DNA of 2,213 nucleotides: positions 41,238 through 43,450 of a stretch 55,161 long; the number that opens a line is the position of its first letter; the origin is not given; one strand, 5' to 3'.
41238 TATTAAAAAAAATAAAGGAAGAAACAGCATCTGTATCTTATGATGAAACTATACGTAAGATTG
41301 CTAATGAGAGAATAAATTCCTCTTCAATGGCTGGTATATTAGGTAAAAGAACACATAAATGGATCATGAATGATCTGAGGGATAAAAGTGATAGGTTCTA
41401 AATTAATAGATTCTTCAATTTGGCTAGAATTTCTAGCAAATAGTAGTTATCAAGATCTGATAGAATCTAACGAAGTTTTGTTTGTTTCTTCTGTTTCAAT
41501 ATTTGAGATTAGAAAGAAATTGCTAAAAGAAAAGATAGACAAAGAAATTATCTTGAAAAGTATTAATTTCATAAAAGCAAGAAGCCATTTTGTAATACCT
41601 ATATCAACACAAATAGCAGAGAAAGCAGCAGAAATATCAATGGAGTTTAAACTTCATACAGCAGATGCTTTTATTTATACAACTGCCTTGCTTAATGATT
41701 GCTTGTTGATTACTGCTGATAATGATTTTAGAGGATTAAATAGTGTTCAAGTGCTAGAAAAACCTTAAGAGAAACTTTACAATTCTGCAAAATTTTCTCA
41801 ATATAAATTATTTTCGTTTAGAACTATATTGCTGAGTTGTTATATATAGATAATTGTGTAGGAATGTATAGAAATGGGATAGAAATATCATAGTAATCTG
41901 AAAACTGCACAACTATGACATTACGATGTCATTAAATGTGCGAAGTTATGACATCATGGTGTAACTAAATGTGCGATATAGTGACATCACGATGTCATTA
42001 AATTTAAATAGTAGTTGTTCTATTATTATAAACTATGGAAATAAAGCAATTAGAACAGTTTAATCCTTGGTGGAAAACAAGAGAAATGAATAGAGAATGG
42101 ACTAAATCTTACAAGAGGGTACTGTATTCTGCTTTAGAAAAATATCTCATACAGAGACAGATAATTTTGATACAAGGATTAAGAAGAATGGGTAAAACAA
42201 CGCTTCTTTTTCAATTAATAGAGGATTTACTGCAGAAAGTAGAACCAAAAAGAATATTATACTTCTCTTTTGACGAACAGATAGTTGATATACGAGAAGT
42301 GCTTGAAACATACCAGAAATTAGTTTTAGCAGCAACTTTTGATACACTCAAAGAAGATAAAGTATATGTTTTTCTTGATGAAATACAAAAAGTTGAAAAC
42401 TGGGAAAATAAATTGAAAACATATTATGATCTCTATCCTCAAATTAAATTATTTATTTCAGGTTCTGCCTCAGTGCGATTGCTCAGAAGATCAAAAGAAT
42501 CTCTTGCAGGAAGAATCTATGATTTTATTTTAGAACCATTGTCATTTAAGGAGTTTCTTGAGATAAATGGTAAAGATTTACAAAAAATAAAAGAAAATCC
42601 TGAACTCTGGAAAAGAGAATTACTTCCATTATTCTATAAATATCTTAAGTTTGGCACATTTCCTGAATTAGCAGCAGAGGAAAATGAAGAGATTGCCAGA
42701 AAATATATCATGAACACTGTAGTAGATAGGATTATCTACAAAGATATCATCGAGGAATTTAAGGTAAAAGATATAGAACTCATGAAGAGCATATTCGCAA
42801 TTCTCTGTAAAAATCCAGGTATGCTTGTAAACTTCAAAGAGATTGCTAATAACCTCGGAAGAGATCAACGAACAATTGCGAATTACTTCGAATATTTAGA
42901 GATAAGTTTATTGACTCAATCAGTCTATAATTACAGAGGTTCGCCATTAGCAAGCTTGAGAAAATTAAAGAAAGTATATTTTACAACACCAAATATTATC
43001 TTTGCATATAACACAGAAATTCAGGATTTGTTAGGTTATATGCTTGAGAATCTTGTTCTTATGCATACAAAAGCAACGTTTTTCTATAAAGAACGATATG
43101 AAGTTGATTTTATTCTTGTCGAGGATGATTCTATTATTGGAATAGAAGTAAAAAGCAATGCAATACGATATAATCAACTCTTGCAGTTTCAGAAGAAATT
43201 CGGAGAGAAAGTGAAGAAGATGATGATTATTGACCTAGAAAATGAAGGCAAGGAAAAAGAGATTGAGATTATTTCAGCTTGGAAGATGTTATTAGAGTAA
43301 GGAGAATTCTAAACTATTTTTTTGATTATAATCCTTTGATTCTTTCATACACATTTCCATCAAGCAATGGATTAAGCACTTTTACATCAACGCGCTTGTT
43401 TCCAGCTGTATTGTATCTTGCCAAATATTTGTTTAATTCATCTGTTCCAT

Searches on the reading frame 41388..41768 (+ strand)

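Call 61: search_protein_families(library=pfam, proteins=[window:41388-41768:+], max_evalue=0.01)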
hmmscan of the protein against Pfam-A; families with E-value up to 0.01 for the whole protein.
window:41388-41768:+ (126 aa): 1 family
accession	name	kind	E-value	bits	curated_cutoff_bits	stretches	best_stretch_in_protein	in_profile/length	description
PF01850.27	PIN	-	5.1e-17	63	23.6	1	6-115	2-115/120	PIN domain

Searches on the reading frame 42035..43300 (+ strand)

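Call 12: search_protein_families(library=pfam, proteins=[window:42035-43300:+], max_evalue=0.001)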
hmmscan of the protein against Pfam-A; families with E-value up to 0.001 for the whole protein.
window:42035-43300:+ (421 aa): 2 families
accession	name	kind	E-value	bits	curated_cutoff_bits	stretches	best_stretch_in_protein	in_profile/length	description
PF13173.12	AAA_14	-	3e-34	118.2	27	1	41-175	2-129/129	AAA domain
PF13635.12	DUF4143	-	6.1e-19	68.8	28.1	1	236-375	2-160/160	Domain of unknown function (DUF4143)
